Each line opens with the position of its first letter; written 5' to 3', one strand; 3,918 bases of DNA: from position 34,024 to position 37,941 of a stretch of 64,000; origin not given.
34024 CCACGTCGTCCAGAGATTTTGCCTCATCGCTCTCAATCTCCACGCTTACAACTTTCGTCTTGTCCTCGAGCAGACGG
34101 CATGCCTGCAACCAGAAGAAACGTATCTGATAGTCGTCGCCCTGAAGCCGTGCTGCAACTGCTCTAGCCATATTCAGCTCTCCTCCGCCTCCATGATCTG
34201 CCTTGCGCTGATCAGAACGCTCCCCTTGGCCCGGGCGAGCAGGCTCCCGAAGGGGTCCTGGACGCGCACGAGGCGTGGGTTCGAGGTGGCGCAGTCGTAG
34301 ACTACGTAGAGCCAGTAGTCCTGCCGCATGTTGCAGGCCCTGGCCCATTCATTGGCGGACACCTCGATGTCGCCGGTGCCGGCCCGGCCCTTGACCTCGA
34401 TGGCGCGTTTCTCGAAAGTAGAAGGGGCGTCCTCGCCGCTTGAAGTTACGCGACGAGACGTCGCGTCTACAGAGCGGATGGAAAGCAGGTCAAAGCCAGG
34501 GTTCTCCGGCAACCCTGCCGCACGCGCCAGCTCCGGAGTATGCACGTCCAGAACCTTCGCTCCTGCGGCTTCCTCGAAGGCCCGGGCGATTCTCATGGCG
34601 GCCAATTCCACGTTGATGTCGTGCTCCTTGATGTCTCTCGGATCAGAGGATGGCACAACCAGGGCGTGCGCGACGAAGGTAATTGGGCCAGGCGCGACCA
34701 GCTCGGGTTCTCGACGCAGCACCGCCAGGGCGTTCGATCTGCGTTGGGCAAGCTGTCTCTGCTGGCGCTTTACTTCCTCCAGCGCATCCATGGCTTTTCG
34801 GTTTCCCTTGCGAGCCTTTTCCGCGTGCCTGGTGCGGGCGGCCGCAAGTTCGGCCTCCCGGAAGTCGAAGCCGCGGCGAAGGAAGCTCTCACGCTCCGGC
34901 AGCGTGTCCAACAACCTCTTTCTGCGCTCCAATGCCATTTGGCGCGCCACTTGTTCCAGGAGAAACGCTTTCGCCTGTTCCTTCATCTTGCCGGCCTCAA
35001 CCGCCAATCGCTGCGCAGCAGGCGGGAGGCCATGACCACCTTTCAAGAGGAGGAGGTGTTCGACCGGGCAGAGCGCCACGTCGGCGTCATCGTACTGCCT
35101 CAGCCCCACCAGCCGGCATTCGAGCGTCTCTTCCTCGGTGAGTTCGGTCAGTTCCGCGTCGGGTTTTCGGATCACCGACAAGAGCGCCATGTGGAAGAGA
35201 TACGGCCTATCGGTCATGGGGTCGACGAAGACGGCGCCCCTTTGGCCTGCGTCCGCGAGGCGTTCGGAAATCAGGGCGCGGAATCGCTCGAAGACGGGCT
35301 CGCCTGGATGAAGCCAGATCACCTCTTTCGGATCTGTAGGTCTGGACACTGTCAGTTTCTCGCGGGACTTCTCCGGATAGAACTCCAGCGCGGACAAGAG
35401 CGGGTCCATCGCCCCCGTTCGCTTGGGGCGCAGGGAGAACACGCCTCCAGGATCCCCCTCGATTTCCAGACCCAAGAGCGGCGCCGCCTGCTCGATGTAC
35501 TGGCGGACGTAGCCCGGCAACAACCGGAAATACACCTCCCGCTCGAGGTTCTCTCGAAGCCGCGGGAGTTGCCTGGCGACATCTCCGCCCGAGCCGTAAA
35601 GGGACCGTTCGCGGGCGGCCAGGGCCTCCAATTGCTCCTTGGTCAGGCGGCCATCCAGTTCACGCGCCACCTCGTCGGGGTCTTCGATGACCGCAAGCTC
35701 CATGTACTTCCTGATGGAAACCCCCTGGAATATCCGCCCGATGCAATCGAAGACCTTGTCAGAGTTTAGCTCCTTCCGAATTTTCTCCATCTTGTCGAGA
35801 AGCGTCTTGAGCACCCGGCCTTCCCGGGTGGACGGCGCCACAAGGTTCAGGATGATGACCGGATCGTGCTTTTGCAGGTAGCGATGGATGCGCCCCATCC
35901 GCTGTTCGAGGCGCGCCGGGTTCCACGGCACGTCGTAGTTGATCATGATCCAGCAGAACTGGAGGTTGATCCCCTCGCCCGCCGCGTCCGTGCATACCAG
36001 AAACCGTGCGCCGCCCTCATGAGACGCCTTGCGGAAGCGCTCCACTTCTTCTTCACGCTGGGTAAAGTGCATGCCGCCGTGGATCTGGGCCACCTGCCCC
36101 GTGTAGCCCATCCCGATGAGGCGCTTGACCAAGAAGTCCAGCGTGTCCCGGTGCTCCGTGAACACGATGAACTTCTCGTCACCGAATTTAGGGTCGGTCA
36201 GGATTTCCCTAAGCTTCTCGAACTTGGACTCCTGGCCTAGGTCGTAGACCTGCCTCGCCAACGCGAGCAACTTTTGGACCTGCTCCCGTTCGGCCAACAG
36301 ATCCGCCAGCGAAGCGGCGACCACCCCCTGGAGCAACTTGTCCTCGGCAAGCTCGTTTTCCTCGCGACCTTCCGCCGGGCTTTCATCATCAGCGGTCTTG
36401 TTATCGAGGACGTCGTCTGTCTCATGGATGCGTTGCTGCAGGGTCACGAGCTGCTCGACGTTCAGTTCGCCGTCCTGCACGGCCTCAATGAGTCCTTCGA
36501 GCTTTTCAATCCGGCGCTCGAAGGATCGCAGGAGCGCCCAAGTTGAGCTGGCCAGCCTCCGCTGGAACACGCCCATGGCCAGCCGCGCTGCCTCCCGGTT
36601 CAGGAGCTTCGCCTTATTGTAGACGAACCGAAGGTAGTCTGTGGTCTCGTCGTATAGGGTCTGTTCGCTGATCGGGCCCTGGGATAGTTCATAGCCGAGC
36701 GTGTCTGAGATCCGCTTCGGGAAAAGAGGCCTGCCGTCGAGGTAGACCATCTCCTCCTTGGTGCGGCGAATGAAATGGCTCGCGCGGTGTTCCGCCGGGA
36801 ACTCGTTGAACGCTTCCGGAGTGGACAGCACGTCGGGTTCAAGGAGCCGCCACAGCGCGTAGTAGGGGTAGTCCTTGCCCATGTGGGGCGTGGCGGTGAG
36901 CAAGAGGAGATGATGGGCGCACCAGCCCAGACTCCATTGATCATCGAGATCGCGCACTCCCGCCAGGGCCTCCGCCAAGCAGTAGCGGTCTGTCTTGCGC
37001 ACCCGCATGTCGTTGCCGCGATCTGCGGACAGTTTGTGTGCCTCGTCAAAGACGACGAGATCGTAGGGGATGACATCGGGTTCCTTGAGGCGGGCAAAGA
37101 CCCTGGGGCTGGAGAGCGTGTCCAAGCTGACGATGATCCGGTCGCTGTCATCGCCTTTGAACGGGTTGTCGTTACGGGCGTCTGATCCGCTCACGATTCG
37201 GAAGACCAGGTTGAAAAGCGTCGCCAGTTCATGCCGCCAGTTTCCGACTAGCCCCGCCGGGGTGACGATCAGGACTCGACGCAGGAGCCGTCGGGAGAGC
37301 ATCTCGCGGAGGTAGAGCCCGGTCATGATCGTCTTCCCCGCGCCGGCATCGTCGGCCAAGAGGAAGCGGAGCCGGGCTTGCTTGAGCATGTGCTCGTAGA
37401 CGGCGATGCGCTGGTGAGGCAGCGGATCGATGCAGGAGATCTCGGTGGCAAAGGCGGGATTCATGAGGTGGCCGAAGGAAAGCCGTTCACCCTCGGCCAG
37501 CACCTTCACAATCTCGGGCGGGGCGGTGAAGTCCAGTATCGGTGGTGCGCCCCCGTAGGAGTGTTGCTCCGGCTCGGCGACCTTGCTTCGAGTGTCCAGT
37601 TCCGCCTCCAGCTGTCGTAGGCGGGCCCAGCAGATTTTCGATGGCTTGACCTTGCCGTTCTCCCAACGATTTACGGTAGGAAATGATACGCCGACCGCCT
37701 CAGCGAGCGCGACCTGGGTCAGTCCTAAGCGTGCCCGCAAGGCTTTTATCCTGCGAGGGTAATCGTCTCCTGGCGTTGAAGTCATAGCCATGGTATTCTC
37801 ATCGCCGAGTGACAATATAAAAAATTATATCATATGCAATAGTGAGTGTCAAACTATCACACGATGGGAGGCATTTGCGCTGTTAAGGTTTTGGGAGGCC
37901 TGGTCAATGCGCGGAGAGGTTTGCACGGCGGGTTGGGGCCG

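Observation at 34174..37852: Defence helicase carries its own XRE-type HTH and sits behind a textbook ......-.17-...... promoter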

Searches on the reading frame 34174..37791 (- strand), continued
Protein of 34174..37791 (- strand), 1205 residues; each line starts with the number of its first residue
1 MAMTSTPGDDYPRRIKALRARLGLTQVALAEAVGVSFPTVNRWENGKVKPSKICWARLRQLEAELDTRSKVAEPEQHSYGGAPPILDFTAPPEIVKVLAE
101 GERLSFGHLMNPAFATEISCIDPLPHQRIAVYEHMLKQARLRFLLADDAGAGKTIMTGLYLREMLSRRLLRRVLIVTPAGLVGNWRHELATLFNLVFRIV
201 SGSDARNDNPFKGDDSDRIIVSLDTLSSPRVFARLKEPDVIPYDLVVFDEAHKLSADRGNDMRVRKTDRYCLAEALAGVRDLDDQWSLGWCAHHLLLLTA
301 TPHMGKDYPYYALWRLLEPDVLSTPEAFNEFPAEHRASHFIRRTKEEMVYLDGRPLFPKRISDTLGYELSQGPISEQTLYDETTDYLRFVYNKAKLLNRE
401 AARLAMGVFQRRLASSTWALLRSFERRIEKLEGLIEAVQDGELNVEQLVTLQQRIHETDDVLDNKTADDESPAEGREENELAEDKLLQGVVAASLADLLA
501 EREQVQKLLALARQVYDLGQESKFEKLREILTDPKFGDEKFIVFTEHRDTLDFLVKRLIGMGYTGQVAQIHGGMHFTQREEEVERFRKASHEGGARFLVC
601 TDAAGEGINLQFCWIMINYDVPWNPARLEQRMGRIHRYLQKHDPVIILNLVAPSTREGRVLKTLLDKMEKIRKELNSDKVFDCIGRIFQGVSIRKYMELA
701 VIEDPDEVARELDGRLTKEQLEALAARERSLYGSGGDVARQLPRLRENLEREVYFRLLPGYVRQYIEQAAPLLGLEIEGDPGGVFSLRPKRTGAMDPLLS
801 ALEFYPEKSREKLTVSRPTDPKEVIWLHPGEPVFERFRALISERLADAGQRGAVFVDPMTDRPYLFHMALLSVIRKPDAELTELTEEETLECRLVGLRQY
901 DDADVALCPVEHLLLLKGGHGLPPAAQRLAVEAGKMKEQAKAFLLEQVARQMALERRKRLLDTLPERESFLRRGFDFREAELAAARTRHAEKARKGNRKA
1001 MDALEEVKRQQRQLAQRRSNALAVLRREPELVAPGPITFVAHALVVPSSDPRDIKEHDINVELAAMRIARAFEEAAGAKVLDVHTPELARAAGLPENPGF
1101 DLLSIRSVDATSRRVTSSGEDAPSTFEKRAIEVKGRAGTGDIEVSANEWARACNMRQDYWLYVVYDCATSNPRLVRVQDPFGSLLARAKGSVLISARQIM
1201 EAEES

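Call 51: find_encoding_contigs(protein=P0110, flank=3000, max_places=2)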
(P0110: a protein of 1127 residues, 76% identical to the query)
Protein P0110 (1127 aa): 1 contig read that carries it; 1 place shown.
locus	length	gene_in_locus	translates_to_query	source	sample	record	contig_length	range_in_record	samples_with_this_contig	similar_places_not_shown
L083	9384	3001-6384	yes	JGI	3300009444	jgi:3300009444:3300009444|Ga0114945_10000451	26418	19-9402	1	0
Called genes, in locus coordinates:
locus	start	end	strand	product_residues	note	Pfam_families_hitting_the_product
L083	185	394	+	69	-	PF09656:PGPGW (weak)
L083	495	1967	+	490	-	PF10609:ParA (weak), PF01656:CbiA, PF06564:CBP_BcsQ (faint), PF13614:AAA_31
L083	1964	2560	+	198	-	PF01986:DUF123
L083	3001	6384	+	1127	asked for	PF00176:SNF2-rel_dom, PF00270:DEAD (faint), PF04851:ResIII, PF00271:Helicase_C, PF13020:NOV_C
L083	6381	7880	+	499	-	PF01637:ATPase_2 (faint), PF13191:AAA_16 (faint), PF13173:AAA_14, PF13401:AAA_22 (weak), PF13635:DUF4143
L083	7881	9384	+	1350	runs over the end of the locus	PF06634:DUF1156, PF01797:Y1_Tnp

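Call 52: find_encoding_contigs(protein=P0106, flank=3000, max_places=2)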
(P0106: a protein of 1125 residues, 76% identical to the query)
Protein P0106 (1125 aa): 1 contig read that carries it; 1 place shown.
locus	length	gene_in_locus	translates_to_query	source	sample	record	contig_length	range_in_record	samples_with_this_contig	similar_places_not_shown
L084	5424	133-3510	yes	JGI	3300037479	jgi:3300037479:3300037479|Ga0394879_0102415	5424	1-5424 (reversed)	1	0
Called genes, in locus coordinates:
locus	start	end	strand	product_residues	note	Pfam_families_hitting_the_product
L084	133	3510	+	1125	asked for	PF00176:SNF2-rel_dom (weak), PF04851:ResIII, PF00271:Helicase_C, PF13020:NOV_C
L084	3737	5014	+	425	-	PF13173:AAA_14, PF13635:DUF4143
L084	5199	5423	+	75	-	?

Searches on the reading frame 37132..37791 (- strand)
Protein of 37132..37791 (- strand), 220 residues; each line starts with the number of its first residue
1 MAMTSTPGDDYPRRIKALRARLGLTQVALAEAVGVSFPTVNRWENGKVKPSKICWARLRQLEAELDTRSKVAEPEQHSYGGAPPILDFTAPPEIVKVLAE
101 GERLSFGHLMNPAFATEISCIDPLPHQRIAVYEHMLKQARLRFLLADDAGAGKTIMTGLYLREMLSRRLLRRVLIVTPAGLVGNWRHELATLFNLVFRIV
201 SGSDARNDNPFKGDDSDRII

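Call 57: predict_structure(alignment_id=A1)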
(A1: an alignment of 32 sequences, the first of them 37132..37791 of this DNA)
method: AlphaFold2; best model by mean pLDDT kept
length: 220 residues; sequences in the alignment: 32
mean_pLDDT: 64.5   pTM: 0.39
mean pLDDT of the five models: 64.5, 61.2, 58.9, 57.5, 57.5
residues with pLDDT >= 90: 51; 70-90: 42; 50-70: 53; < 50: 74
segments of 3 or more residues with pLDDT < 50: 72-144
pLDDT, mean of each block of 10 residues (from residue 1): 87 94 88 95 96 96 81 40 36 29 30 31 38 42 48 65 65 67 77 75 68 69
secondary structure, 60 per line:
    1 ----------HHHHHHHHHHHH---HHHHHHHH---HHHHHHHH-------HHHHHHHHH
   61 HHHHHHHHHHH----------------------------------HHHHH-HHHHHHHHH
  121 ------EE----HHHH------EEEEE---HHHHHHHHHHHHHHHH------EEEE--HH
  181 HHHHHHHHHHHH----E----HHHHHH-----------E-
elements in order: H11-22 H26-33 H37-44 H52-71 H106-110 H112-120 H133-136 E143-147 H151-166 E173-176 H179-192 H202-207

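Call 59: fold_search(model_id=the predicted structure, library=pdb)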
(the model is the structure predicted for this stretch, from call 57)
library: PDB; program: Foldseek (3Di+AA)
matches with E <= 10: 573; with E <= 0.001: 0
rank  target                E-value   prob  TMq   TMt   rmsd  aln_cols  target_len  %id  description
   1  8tac_A                2.3e-03  1.00  0.23  0.72   1.1        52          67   38  Designed DNA binding protein (released 2024-08-28)
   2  4yba_A                2.8e-03  1.00  0.24  0.64   1.2        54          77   31  The structure of the C.Kpn2I controller protein (released 2016-03-02)
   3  2b5a_A                4.0e-03  1.00  0.21  0.54   5.0        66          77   23  C.BclI, Control Element of the BclI Restriction-Modification System (released 2006-01-03)
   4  2b5a_B                4.8e-03  1.00  0.21  0.56   5.0        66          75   23  C.BclI, Control Element of the BclI Restriction-Modification System (released 2006-01-03)
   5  9u9g_B                5.8e-03  1.00  0.23  0.58   7.8        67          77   19  Crystal structure of antitoxin HipB from Pseudomonas fluorescens 2P24 (released 2026-04-01)
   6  3jxb_C                6.1e-03  1.00  0.23  0.72   1.5        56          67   30  Crystal structure of the P22 c2 repressor protein in complex with synthetic operator 9C (released 2010-01-19)
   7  2b5a_C                6.5e-03  1.00  0.24  0.65   5.4        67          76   19  C.BclI, Control Element of the BclI Restriction-Modification System (released 2006-01-03)
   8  8ezt_C                6.5e-03  1.00  0.23  0.65   3.0        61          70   23  Crystal structure of HipB(Lp) from Legionella pneumophila (released 2023-09-27)
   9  1sq8_MODEL_1_A        6.9e-03  1.00  0.21  0.65   2.9        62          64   35  a variant 434 repressor DNA binding domain devoid of hydroxyl groups, NMR, 20 STRUCTURES (released 2004-07-20)
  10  8tac_B                7.8e-03  1.00  0.23  0.74   1.0        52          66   38  Designed DNA binding protein (released 2024-08-28)
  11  1adr_MODEL_1_A        7.8e-03  1.00  0.24  0.66   5.0        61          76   31  DETERMINATION OF THE NUCLEAR MAGNETIC RESONANCE STRUCTURE OF THE DNA-BINDING DOMAIN OF THE P22 C2 REPRESSOR (1 (released 1994-01-31)
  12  1y7y_B                8.8e-03  1.00  0.24  0.74   1.8        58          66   28  High-resolution crystal structure of the restriction-modification controller protein C.AhdI from Aeromonas hydrophila (released 2005-02-22)
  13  9u9g_A                9.4e-03  1.00  0.23  0.59   8.1        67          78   19  Crystal structure of antitoxin HipB from Pseudomonas fluorescens 2P24 (released 2026-04-01)
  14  1y9q                  9.4e-03  1.00  0.22  0.26   6.6        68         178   24  Crystal Structure of HTH_3 family Transcriptional Regulator from Vibrio cholerae (released 2005-01-04)
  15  8ezt_B                9.9e-03  1.00  0.23  0.64   2.8        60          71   23  Crystal structure of HipB(Lp) from Legionella pneumophila (released 2023-09-27)
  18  9k3w_A                1.1e-02  1.00  0.22  0.75   0.8        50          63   44  Crystal structure of putative transcription regulator (dr_2454) from Deinococcus radiodurans (released 2025-10-22)
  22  4yba_B                1.3e-02  1.00  0.24  0.64   1.2        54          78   31  The structure of the C.Kpn2I controller protein (released 2016-03-02)
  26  3jxb_D                1.5e-02  1.00  0.24  0.76   3.1        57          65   32  Crystal structure of the P22 c2 repressor protein in complex with synthetic operator 9C (released 2010-01-19)
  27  9k3w_B                1.5e-02  1.00  0.21  0.67   3.6        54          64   39  Crystal structure of putative transcription regulator (dr_2454) from Deinococcus radiodurans (released 2025-10-22)
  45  2r1j_L                2.3e-02  1.00  0.24  0.75   3.1        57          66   32  Crystal Structure of the P22 c2 Repressor protein in complex with the synthetic operator 9T (released 2008-04-29)
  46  1y7y_A                2.3e-02  1.00  0.24  0.71   1.7        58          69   28  High-resolution crystal structure of the restriction-modification controller protein C.AhdI from Aeromonas hydrophila (released 2005-02-22)
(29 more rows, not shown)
